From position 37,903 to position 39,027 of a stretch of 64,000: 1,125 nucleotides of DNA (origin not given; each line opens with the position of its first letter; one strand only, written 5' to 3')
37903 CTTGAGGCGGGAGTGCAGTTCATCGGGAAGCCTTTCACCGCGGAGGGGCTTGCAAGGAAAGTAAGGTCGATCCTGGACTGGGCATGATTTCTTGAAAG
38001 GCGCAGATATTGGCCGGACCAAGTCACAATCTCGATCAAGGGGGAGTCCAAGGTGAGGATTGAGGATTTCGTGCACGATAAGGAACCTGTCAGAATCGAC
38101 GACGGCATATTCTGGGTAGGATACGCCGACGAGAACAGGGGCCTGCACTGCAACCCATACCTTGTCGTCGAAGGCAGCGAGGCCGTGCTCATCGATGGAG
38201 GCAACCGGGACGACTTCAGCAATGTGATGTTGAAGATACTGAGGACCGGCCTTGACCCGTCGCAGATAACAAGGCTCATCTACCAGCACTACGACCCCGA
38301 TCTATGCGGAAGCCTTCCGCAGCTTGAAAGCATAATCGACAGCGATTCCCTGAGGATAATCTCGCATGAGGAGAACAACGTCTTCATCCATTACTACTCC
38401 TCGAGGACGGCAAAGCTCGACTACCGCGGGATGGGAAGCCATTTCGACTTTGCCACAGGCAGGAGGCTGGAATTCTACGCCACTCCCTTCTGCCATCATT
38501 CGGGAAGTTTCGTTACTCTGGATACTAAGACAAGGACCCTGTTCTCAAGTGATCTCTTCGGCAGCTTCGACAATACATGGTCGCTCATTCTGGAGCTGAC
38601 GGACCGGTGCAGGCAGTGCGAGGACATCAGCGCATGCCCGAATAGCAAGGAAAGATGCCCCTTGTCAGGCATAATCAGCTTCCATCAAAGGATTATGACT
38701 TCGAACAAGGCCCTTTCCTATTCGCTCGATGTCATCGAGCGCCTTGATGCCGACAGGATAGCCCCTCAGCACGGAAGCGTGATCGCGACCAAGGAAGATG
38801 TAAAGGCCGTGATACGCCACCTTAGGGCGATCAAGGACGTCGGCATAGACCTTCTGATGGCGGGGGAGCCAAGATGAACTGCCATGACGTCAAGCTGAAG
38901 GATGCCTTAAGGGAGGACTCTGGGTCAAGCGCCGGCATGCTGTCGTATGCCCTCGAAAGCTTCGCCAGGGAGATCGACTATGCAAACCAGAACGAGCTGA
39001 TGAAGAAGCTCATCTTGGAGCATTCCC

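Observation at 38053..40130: Standalone flavodiiron-like (ODP-type) metal-sensor domain coupled to a PAS HD-GYG c-di-GMP phosphodiesterase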

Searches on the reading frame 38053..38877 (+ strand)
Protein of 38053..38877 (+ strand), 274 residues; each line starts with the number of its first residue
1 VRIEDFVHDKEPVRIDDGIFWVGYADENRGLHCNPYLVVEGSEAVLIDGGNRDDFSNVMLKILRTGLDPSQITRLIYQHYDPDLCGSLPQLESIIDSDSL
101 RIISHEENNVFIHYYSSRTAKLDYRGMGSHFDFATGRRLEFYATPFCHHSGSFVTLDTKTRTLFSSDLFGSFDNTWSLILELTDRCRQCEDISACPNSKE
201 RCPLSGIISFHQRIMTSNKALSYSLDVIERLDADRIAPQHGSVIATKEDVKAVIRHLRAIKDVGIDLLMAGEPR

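Call 3: search_protein_families(library=pfam, proteins=[window:38053-38877:+], max_evalue=0.01)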
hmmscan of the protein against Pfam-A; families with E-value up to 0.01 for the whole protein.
window:38053-38877:+ (274 aa): 2 families
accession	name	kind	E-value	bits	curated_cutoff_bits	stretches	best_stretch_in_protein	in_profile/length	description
PF19583.5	ODP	-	1.3e-51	175.7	27.2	1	31-241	1-194/194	ODP family beta lactamase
PF00753.33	Lactamase_B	-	8.7e-12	45.8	22.7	1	30-240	3-196/196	Metallo-beta-lactamase superfamily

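Call 4: search_protein_families(library=ncbifam, proteins=[window:38053-38877:+], max_evalue=0.01)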
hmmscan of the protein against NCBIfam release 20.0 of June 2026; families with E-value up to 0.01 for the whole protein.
window:38053-38877:+ (274 aa): 7 families
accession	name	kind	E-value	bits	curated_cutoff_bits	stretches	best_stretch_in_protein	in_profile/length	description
NF003954.0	PRK05452.1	equivalog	4.9e-10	38.9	711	1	28-191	30-187/479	anaerobic nitric oxide reductase flavorubredoxin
NF008887.0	PRK11921.1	equivalog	7.2e-08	31.7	635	1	28-185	30-182/396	anaerobic nitric oxide reductase flavorubredoxin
NF033185.1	B3_Acin_new2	exception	4.3e-07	29.4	625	1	7-92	31-110/285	putative subclass B3 metallo-beta-lactamase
NF033105.1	bla_subclass_B3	equivalog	3.7e-05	23.2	240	1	8-93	4-83/257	subclass B3 metallo-beta-lactamase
TIGR04558.1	SoxH_rel_PQQ_1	hypoth_equivalog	4.7e-05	22.6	300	0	209-261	178-234/285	quinoprotein relay system zinc metallohydrolase 1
TIGR04559.1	SoxH_rel_PQQ_2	hypoth_equivalog_domain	0.00043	19.8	280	0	136-169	145-178/283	quinoprotein relay system zinc metallohydrolase 2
NF040644.1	blaPAM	exception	0.0065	15.6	615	1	8-112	38-133/287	PAM family subclass B3 metallo-beta-lactamase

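Call 5: search_solved_structures(query=window:38053-38877:+, max_evalue=1, show_alignments=4)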
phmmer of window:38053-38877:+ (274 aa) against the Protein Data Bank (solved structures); distinct sequences matched with E-value up to 1: 33.
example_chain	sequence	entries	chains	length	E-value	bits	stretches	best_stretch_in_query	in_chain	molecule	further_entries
6qrq_B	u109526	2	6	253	8.8e-21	77.7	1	21-268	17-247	Oxygen-binding diiron protein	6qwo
6qnm_A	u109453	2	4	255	1.8e-13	53.8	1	16-260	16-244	OXYGEN-BINDING DI-IRON PROTEIN | Uncharacterized protein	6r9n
4dik_A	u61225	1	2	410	5.5e-09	39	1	21-172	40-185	FLAVOPROTEIN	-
6etb_A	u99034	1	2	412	8.3e-09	38.4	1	29-189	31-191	Anaerobic nitric oxide reductase flavorubredoxin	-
7r0f_A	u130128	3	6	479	8.9e-09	38.3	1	29-189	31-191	Anaerobic nitric oxide reductase flavorubredoxin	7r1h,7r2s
7r2p_A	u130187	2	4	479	9e-09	38.3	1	29-189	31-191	Anaerobic nitric oxide reductase flavorubredoxin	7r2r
4dil_A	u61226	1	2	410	1.1e-08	38.1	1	21-172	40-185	FLAVOPROTEIN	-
1vme_A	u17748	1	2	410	1.1e-08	38.1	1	21-172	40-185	Flavoprotein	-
4d02_A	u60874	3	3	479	1.2e-08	37.9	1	29-189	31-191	ANAEROBIC NITRIC OXIDE REDUCTASE FLAVORUBREDOXIN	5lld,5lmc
7r1j_A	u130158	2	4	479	1.2e-08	37.9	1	29-189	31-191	Anaerobic nitric oxide reductase flavorubredoxin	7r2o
5v8s_A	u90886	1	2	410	1.5e-08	37.6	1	21-172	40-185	Flavoprotein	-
2ohh_A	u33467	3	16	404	6.3e-07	32.3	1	13-171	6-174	Type A flavoprotein fprA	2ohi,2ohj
1ycf_A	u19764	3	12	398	2.2e-06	30.5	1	11-237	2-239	Nitric oxide reductase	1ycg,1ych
1e5d_A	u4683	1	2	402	4.6e-05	26.2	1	23-171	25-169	RUBREDOXIN:OXYGEN OXIDOREDUCTASE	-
6frm_A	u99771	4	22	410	0.00036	23.3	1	11-171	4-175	Coenzyme F420H2 oxidase (FprA) | F420H2 oxidase (FprA)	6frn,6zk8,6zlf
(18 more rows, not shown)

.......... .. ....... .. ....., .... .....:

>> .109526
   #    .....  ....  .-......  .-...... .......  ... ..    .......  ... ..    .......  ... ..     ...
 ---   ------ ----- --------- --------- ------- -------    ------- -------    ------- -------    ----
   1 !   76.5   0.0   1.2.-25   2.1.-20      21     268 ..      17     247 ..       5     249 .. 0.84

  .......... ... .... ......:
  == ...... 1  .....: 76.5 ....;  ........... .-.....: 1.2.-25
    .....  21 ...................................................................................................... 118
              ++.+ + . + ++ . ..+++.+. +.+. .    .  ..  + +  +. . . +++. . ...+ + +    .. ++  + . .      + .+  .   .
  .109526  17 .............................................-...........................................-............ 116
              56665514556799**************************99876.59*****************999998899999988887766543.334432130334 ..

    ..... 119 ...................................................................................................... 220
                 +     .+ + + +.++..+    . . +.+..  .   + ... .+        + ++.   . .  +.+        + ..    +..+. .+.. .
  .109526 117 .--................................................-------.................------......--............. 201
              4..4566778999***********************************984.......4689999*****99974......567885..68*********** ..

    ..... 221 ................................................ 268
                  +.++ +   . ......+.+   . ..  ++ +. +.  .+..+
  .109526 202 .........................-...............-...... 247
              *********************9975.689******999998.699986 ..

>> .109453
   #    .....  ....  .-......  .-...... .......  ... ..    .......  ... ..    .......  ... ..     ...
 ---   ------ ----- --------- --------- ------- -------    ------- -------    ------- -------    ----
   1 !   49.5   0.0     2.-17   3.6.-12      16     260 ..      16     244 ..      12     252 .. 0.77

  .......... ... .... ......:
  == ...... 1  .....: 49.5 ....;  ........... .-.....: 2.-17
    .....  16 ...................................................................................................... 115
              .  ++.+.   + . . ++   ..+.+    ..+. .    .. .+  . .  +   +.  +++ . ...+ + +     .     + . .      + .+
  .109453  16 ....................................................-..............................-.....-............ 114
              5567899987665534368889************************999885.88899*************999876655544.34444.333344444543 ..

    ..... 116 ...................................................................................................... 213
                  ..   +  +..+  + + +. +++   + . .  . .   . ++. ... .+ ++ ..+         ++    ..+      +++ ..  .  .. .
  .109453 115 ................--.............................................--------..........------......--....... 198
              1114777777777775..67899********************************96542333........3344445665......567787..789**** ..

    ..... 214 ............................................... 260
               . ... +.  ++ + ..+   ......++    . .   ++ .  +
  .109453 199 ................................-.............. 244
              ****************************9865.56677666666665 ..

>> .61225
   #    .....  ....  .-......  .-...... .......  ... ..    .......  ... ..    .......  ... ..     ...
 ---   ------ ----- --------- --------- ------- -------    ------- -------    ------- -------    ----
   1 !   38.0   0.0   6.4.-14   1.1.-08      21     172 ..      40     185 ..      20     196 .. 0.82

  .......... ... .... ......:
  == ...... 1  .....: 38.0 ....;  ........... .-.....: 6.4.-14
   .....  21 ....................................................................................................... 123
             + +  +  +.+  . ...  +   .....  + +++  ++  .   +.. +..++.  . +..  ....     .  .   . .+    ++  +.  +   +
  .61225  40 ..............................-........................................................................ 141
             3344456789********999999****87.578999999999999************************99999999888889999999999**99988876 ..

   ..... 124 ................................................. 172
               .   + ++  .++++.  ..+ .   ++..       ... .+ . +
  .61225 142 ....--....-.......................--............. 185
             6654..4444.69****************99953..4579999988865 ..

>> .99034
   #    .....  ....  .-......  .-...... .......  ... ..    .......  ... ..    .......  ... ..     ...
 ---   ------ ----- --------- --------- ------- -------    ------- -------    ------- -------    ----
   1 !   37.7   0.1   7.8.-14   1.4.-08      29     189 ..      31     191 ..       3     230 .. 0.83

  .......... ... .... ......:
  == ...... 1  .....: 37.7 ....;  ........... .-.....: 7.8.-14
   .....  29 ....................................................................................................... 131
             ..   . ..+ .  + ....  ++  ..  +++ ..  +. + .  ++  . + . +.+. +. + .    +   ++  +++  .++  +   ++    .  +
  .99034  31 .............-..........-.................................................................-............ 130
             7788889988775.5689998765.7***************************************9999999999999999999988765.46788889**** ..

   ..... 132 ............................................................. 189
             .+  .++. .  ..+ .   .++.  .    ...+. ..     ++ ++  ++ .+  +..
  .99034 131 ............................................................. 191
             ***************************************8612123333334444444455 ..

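Call 7: find_homologous_proteins(query=window:38053-38877:+, max_evalue=0.00001)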
Query window:38053-38877:+ (274 aa): 1780 proteins with E <= 0.00001 among 2318 candidates; the best 120 are listed.
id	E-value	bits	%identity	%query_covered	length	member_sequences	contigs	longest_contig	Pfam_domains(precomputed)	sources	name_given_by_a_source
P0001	2.2e-184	629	100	100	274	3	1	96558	PF19583.6,PF00753.34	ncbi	-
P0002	1.1e-138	479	75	96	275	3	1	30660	PF19583.6,PF00753.34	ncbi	-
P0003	2.8e-138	478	75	96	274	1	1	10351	PF19583.6,PF00753.34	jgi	-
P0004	4.5e-138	477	75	96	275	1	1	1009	PF19583.6,PF00753.34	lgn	-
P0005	1.9e-135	469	73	96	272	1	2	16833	PF19583.6,PF00753.34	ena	-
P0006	3.1e-135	468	73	99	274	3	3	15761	PF19583.6,PF00753.34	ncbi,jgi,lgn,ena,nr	ncbi:MAG: MBL fold metallo-hydrolase [Clostridia bacterium]|jgi:flavorubredoxin|nr:MBL fold metallo-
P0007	6.3e-135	467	72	99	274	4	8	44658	PF19583.6,PF00753.34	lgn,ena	-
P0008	7.6e-135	467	74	96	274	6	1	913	PF19583.6,PF00753.34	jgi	-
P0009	1.7e-134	465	73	98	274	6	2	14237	PF19583.6,PF00753.34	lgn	-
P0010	3.0e-134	465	72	99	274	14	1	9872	PF19583.6,PF00753.34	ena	-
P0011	4.1e-134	464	71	99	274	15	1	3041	PF19583.6,PF00753.34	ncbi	-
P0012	4.8e-134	464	71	99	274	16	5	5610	PF19583.6,PF00753.34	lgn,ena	-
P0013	4.9e-134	464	73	96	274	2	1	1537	PF19583.6,PF00753.34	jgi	jgi:flavorubredoxin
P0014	7.7e-134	463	70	99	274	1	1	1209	PF19583.6,PF00753.34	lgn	-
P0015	1.5e-133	462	72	98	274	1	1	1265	PF19583.6,PF00753.34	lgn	-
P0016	7.8e-133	460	71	99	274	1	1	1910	PF19583.6,PF00753.34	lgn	-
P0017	9.2e-133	460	72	96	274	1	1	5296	PF19583.6,PF00753.34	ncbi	-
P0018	1.3e-132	459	73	97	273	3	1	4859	PF19583.6,PF00753.34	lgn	-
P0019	1.6e-132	459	69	99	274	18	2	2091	PF19583.6,PF00753.34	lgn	-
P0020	3.5e-132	458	71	98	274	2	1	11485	PF19583.6,PF00753.34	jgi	jgi:flavorubredoxin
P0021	4.3e-132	458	71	96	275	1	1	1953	PF19583.6,PF00753.34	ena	-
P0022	4.4e-132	458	71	96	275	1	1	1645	PF19583.6,PF00753.34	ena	-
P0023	4.8e-132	457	69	99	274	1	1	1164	PF19583.6,PF00753.34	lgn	-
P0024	6.7e-132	457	70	99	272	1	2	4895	PF19583.6,PF00753.34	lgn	-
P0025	8.6e-132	457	73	96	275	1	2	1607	PF19583.6,PF00753.34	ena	-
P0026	1.3e-131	456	71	98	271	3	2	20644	PF19583.6,PF00753.34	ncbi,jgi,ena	-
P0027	1.8e-131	456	68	100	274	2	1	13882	PF19583.6,PF00753.34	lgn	-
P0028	2.0e-131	455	70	99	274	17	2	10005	PF19583.6,PF00753.34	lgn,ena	-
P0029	2.7e-131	455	70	100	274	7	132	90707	PF19583.6,PF00753.34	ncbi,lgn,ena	ncbi:MAG: MBL fold metallo-hydrolase [Syntrophaceticus sp.]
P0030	6.8e-131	454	71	99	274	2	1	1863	PF19583.6,PF00753.34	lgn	-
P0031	7.7e-131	454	70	96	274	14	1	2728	PF19583.6,PF00753.34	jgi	-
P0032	1.5e-130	453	69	98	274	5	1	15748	PF19583.6,PF00753.34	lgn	-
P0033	5.5e-130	451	70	96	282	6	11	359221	PF19583.6,PF00753.34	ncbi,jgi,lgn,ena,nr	ncbi:MAG: MBL fold metallo-hydrolase [Clostridiales bacterium]|jgi:flavorubredoxin|nr:MBL fold metal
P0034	1.1e-129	450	68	99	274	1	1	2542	PF19583.6,PF00753.34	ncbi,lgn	-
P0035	1.4e-129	449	69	99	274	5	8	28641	PF19583.6,PF00753.34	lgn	-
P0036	3.7e-129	448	69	99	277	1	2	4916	PF19583.6,PF00753.34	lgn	-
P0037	5.7e-129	447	70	96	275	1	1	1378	PF19583.6,PF00753.34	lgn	-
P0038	6.2e-129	447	71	97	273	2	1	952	PF19583.6,PF00753.34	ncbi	-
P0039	6.6e-129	447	69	99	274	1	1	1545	PF19583.6,PF00753.34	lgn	-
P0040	1.0e-128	447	70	96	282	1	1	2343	PF19583.6,PF00753.34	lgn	-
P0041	1.4e-128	446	69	95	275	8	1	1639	PF19583.6,PF00753.34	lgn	-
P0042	1.4e-128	446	68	99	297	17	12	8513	PF19583.6,PF00753.34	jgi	jgi:flavorubredoxin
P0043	2.3e-128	445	70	99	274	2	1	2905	PF19583.6,PF00753.34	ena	-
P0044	2.6e-128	445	68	100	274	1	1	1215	PF19583.6,PF00753.34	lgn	-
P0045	3.4e-128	445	70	96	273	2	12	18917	PF19583.6,PF00753.34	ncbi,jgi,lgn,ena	jgi:flavorubredoxin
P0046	3.8e-128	445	67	99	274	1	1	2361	PF19583.6,PF00753.34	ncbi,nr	ncbi:MAG: MBL fold metallo-hydrolase [Clostridiales bacterium]|nr:MBL fold metallo-hydrolase [Clostr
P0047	6.0e-128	444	69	97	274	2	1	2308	PF19583.6,PF00753.34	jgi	jgi:flavorubredoxin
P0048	7.0e-128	444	68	99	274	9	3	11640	PF19583.6,PF00753.34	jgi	jgi:flavorubredoxin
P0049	7.2e-128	444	71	96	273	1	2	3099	PF19583.6,PF00753.34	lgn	-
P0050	1.0e-127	443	68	99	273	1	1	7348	PF19583.6,PF00753.34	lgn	-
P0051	1.1e-127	443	69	96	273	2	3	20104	PF19583.6,PF00753.34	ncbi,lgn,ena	-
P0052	1.3e-127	443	69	99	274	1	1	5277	PF19583.6,PF00753.34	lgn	-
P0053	2.1e-127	442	72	96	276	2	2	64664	PF19583.6,PF00753.34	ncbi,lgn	ncbi:MAG: MBL fold metallo-hydrolase [Oscillospiraceae bacterium]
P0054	2.1e-127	442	71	96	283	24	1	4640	PF19583.6,PF00753.34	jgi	jgi:flavorubredoxin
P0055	1.3e-126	440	68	99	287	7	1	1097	PF19583.6,PF00753.34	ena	-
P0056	1.3e-126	440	67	99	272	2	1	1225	PF19583.6,PF00753.34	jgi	jgi:flavorubredoxin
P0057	2.1e-126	439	69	96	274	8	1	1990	PF19583.6,PF00753.34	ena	-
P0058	2.2e-126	439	70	96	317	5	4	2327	PF19583.6,PF00753.34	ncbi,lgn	-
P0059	2.6e-126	439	72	96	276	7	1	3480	PF19583.6,PF00753.34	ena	-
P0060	4.3e-126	438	70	96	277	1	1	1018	PF19583.6,PF00753.34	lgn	-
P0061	5.5e-126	438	68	96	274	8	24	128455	PF19583.6,PF00753.34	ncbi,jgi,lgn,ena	jgi:flavorubredoxin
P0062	6.1e-126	437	68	99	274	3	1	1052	PF19583.6,PF00753.34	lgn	-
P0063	6.6e-126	437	71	96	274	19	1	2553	PF19583.6,PF00753.34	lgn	-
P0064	3.6e-125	435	70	99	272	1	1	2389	PF19583.6,PF00753.34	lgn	-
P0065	1.4e-124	433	67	98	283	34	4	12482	PF19583.6,PF00753.34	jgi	jgi:flavorubredoxin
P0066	1.5e-124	433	68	97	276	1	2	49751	PF19583.6,PF00753.34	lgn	-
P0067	1.6e-124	433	67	99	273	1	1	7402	PF19583.6,PF00753.34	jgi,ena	jgi:flavorubredoxin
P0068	2.6e-124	432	69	96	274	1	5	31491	PF19583.6,PF00753.34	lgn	-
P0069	3.7e-124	432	66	99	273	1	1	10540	PF19583.6,PF00753.34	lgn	-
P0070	4.8e-124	431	68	96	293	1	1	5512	PF19583.6,PF00753.34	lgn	-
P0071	4.9e-124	431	71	96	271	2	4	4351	PF19583.6,PF00753.34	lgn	-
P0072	5.9e-124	431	69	95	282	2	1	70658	PF19583.6,PF00753.34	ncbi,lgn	-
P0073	6.2e-124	431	69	98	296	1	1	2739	PF19583.6,PF00753.34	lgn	-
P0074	2.9e-123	429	67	99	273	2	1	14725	PF19583.6,PF00753.34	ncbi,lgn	ncbi:MAG: MBL fold metallo-hydrolase [Acidaminococcaceae bacterium]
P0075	3.2e-123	429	70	96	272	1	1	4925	PF19583.6,PF00753.34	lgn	-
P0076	6.0e-123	428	66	100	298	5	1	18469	PF19583.6,PF00753.34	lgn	-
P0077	2.9e-122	425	65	100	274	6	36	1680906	PF19583.6,PF00753.34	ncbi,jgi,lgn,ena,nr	ncbi:MAG: MBL fold metallo-hydrolase [Clostridiales bacterium]|jgi:flavorubredoxin|nr:MBL fold metal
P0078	1.4e-121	423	66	96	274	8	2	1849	PF19583.6,PF00753.34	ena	-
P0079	1.4e-121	423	66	95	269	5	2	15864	PF19583.6,PF00753.34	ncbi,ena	-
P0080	1.4e-121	423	68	99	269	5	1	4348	PF19583.6,PF00753.34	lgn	-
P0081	1.8e-121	423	66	96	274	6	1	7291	PF19583.6,PF00753.34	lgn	-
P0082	2.8e-121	422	66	98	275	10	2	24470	PF19583.6,PF00753.34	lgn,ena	-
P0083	3.1e-121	422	68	96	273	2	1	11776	PF19583.6,PF00753.34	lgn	-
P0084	3.9e-121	422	66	97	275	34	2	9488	PF19583.6,PF00753.34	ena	-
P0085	6.1e-121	421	65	99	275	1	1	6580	PF19583.6,PF00753.34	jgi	-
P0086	8.5e-121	421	66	96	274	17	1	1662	PF19583.6,PF00753.34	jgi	-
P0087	1.7e-120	420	64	98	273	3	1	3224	PF19583.6,PF00753.34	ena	-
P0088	3.1e-120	419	65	99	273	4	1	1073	PF19583.6,PF00753.34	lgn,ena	-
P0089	1.3e-119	417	65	95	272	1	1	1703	PF19583.6,PF00753.34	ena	-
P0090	3.7e-119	415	66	96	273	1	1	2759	PF19583.6,PF00753.34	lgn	-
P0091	3.7e-119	415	66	96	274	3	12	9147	PF19583.6,PF00753.34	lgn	-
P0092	6.2e-119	414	66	97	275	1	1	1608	PF19583.6,PF00753.34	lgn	-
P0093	1.6e-118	413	64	95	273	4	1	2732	PF19583.6,PF00753.34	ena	-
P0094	1.9e-117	410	68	96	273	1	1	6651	PF19583.6,PF00753.34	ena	-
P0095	2.0e-117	410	67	95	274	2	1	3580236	PF19583.6,PF00753.34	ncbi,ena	-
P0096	7.0e-117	408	66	96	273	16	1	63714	PF19583.6,PF00753.34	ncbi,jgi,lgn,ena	-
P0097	7.2e-117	408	67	95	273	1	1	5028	PF19583.6,PF00753.34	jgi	-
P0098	9.6e-117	407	62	98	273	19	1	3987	PF19583.6,PF00753.34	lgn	-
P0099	1.4e-116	407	68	98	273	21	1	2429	PF19583.6,PF00753.34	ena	-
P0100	1.4e-116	407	63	98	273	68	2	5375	PF19583.6,PF00753.34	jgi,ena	-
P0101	2.8e-116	406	67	95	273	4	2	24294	PF19583.6,PF00753.34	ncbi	ncbi:MAG: MBL fold metallo-hydrolase [Eubacteriales bacterium]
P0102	4.4e-116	405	68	95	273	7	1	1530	PF19583.6,PF00753.34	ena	-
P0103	5.0e-116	405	66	95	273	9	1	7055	PF19583.6,PF00753.34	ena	-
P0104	5.6e-116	405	66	99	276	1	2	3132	PF19583.6,PF00753.34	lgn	-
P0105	8.8e-116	404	66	95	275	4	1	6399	PF19583.6,PF00753.34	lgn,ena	-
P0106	2.0e-115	403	68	95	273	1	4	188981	PF19583.6,PF00753.34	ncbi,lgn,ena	-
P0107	3.9e-115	402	66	96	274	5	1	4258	PF19583.6,PF00753.34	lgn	-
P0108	4.2e-115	402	64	97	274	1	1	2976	PF19583.6,PF00753.34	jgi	-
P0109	4.4e-115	402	68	95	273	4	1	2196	PF19583.6,PF00753.34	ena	-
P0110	6.8e-115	401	66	96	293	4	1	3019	PF19583.6,PF00753.34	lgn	-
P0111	7.3e-115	401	65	95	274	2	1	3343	PF19583.6,PF00753.34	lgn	-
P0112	8.0e-115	401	66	96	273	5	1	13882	PF19583.6,PF00753.34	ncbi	-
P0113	1.0e-114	401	65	96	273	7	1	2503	PF19583.6,PF00753.34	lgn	-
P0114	1.3e-114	400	65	96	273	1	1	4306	PF19583.6,PF00753.34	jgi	jgi:flavorubredoxin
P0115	1.4e-114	400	62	99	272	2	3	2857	PF19583.6,PF00753.34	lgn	-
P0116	1.5e-114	400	65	96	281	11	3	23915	PF19583.6,PF00753.34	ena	-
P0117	2.3e-114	399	63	96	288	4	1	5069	PF19583.6,PF00753.34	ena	-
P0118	6.5e-114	398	63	96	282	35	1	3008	PF19583.6,PF00753.34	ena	-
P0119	8.1e-114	398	64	96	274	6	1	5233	PF19583.6,PF00753.34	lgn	-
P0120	8.5e-114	398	66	96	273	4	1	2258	PF19583.6,PF00753.34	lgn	-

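Call 15: find_encoding_contigs(protein=P0001, flank=6000, max_places=3)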
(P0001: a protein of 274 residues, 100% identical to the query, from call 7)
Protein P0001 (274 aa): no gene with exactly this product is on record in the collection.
